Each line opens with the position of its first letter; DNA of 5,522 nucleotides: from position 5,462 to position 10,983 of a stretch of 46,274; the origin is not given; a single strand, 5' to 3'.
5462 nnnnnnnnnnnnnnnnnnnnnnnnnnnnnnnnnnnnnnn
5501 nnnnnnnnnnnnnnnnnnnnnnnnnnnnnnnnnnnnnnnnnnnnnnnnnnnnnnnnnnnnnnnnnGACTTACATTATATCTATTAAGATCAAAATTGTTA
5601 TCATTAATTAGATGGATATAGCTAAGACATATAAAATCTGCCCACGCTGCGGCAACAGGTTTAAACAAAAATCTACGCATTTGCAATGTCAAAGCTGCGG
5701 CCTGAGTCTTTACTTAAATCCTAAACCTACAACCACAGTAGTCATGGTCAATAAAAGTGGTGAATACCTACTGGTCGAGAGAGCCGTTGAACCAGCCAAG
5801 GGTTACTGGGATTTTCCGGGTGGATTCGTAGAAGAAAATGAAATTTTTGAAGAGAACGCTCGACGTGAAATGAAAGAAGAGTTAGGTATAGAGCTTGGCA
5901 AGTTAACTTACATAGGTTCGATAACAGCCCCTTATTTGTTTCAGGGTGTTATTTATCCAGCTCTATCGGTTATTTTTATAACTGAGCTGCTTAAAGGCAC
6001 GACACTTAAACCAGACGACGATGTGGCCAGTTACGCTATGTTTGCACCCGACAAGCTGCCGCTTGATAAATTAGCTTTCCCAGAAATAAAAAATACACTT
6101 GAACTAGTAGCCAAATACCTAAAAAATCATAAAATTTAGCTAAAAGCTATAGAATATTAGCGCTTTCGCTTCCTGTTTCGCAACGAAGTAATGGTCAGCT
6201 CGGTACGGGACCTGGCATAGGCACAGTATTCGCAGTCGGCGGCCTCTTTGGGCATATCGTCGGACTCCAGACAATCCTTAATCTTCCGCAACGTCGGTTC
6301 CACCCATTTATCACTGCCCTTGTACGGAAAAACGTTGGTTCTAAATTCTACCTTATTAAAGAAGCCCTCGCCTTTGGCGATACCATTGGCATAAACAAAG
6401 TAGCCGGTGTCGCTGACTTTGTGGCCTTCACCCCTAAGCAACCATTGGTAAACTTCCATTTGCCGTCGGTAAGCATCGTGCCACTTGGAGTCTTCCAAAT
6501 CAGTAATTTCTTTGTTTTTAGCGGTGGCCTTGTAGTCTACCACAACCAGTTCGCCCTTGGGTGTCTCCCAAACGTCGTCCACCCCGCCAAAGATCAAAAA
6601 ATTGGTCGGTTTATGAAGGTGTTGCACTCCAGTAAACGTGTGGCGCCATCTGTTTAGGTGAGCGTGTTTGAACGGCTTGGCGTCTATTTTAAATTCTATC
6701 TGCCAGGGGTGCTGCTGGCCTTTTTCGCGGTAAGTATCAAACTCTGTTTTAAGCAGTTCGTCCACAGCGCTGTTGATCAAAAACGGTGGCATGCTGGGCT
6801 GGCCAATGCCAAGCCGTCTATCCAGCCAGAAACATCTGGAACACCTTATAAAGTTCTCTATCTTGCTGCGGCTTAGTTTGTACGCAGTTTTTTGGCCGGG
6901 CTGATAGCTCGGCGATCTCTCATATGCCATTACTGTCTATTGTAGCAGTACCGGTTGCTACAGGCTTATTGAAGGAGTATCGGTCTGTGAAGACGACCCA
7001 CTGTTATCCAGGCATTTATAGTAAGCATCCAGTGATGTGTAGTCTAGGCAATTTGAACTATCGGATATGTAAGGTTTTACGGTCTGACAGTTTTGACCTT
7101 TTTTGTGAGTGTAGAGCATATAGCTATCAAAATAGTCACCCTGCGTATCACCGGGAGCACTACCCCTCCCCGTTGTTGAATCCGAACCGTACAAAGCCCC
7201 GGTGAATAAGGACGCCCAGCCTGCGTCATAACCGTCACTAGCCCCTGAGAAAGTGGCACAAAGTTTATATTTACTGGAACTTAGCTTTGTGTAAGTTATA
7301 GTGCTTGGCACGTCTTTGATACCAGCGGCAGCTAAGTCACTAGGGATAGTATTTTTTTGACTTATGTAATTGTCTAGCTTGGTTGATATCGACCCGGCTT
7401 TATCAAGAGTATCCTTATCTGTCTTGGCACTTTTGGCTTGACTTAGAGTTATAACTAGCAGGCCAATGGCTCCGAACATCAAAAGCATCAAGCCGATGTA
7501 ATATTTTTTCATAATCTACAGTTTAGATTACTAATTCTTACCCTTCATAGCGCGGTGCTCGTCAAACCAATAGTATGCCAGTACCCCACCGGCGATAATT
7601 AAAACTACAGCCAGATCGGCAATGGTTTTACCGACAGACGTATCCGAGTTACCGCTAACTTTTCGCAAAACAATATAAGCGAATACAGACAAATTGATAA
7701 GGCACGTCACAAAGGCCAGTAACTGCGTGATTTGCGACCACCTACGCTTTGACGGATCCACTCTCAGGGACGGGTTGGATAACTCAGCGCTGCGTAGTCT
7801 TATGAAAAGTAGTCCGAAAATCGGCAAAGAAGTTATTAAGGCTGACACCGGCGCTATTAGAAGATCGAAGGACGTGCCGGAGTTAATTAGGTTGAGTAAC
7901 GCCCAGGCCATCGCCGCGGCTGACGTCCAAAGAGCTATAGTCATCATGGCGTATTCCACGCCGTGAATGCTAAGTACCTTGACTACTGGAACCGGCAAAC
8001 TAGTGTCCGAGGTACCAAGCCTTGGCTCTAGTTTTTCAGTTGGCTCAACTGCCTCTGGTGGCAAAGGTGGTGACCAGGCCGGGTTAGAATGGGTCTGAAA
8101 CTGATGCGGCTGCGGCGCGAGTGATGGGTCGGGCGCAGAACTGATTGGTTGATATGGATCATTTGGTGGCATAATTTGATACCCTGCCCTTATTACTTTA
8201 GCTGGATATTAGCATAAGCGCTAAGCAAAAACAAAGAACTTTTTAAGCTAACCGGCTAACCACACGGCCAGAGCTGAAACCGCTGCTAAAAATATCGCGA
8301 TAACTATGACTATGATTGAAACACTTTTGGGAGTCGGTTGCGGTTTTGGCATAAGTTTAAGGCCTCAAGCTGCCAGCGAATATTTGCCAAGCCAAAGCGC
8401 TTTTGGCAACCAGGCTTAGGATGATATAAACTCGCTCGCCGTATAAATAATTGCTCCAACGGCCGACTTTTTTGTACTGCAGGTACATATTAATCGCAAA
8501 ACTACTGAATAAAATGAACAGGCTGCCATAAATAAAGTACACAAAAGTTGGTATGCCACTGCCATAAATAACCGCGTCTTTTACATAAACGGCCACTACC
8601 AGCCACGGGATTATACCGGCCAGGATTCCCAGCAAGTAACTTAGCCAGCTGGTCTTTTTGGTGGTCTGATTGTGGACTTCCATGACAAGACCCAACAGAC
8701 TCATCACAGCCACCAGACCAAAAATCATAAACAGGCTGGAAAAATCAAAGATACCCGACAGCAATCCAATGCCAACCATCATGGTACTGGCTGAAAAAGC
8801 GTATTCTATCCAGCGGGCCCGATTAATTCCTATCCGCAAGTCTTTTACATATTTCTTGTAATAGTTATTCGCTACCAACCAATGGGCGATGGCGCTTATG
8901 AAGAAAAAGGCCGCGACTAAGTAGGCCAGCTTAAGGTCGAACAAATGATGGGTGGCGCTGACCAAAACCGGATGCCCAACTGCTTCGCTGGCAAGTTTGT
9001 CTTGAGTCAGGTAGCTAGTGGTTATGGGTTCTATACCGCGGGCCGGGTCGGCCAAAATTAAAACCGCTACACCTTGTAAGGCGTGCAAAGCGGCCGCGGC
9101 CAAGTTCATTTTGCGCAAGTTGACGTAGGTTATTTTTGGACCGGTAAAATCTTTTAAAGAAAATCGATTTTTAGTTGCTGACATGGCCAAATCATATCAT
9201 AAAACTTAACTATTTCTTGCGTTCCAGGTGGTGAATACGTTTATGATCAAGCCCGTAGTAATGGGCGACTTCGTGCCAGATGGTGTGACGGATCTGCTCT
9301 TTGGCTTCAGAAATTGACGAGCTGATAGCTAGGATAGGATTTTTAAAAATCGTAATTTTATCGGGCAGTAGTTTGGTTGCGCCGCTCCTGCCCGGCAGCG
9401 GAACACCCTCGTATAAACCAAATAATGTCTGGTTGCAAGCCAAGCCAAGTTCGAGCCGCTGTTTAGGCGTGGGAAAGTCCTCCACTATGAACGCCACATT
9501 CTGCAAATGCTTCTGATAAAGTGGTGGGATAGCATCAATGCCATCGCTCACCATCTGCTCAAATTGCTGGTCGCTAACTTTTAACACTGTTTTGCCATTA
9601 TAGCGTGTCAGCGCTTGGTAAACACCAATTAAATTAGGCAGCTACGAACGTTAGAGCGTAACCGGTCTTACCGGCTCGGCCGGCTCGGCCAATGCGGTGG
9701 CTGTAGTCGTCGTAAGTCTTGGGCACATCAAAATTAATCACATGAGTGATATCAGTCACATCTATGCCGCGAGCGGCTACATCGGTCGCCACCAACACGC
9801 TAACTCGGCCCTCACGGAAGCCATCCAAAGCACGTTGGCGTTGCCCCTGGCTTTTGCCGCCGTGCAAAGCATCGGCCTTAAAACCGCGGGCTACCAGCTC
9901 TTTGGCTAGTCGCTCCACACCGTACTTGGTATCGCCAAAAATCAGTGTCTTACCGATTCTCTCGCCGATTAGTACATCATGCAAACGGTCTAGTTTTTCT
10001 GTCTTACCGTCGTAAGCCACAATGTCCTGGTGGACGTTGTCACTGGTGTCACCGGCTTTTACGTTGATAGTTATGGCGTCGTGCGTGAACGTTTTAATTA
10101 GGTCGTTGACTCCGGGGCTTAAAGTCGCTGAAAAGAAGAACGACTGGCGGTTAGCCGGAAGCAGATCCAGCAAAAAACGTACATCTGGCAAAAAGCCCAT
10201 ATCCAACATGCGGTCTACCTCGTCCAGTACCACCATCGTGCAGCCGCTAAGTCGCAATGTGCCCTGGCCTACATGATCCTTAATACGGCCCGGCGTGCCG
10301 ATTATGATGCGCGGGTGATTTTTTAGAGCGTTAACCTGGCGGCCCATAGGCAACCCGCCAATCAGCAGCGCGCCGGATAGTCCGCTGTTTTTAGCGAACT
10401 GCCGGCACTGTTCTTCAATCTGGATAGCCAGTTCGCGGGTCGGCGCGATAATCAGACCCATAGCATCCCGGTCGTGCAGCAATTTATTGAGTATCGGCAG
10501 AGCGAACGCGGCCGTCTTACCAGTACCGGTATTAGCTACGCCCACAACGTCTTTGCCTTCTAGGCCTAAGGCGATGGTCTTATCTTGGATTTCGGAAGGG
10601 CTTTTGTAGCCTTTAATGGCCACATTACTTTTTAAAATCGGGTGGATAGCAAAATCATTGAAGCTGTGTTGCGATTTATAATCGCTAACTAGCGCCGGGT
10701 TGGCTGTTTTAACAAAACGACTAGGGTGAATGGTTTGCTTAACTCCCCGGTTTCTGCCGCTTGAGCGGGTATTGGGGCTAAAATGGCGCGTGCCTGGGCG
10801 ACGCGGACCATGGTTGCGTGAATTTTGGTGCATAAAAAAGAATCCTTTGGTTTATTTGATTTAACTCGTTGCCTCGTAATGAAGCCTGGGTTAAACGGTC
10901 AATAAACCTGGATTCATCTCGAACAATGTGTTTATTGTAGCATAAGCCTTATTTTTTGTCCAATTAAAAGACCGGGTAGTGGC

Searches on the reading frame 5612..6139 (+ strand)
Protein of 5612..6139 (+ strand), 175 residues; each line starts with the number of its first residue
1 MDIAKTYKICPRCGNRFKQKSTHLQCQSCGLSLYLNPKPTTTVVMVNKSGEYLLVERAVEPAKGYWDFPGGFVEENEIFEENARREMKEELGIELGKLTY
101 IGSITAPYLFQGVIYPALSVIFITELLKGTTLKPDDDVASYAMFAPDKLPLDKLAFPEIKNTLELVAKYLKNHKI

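Call 41: search_protein_families(library=pfam, proteins=[window:5612-6139:+])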
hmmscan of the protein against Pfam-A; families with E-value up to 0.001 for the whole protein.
window:5612-6139:+ (175 aa): 2 families
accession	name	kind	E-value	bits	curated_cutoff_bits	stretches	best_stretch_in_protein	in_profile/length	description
PF00293.34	NUDIX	-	1.6e-20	73.9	21.1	1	38-156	3-125/134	NUDIX domain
PF14815.12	NUDIX_4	-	0.00069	19.8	35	1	42-111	2-66/113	NUDIX domain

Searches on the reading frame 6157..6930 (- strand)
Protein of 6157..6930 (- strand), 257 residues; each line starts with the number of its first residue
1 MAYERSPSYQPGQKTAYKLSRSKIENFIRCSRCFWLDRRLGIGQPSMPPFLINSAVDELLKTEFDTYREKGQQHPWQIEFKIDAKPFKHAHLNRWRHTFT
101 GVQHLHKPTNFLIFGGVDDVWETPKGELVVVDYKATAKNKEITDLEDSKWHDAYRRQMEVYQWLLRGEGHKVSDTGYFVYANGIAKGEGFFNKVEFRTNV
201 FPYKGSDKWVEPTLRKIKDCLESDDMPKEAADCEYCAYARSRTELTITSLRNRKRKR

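Call 41: search_protein_families(library=pfam, proteins=[window:6157-6930:-])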
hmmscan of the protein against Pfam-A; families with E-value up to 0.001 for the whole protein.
window:6157-6930:- (257 aa): 2 families
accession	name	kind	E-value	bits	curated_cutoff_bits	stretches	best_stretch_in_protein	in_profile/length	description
PF12705.13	PDDEXK_1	-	1.9e-13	51.4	22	1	75-240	83-244/247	PD-(D/E)XK nuclease superfamily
PF01930.23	Cas_Cas4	-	0.00024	21.7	22.7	0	128-239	66-155/160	Domain of unknown function DUF83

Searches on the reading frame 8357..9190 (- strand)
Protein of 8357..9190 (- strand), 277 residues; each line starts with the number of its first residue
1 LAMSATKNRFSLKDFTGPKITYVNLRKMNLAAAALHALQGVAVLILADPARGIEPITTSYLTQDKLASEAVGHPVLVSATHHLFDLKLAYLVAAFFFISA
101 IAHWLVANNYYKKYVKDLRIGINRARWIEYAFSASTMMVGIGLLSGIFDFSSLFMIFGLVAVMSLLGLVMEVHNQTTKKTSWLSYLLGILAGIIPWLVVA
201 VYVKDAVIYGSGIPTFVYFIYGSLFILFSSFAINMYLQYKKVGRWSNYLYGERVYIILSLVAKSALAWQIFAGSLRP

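Call 41: search_protein_families(library=pfam, proteins=[window:8357-9190:-])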
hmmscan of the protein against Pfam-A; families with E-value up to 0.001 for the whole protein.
window:8357-9190:- (277 aa): 1 family
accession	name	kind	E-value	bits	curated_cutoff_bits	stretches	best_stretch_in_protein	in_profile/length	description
PF18761.7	Heliorhodopsin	-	3.2e-85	285.8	26.7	1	25-275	1-242/242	Heliorhodopsin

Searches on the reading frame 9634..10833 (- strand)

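Call 41: search_protein_families(library=pfam, proteins=[window:9634-10833:-])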
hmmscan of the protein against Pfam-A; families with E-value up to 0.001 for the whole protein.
window:9634-10833:- (399 aa): 3 families
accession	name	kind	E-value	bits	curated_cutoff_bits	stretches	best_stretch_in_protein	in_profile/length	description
PF00270.35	DEAD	-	1.9e-44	151.8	26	1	81-244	2-166/167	DEAD/DEAH box helicase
PF00271.37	Helicase_C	-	5.8e-32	110.7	23.5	1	279-388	1-110/110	Helicase conserved C-terminal domain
PF04851.21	ResIII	-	2e-05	25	22.5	1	95-211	25-139/164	Type III restriction enzyme, res subunit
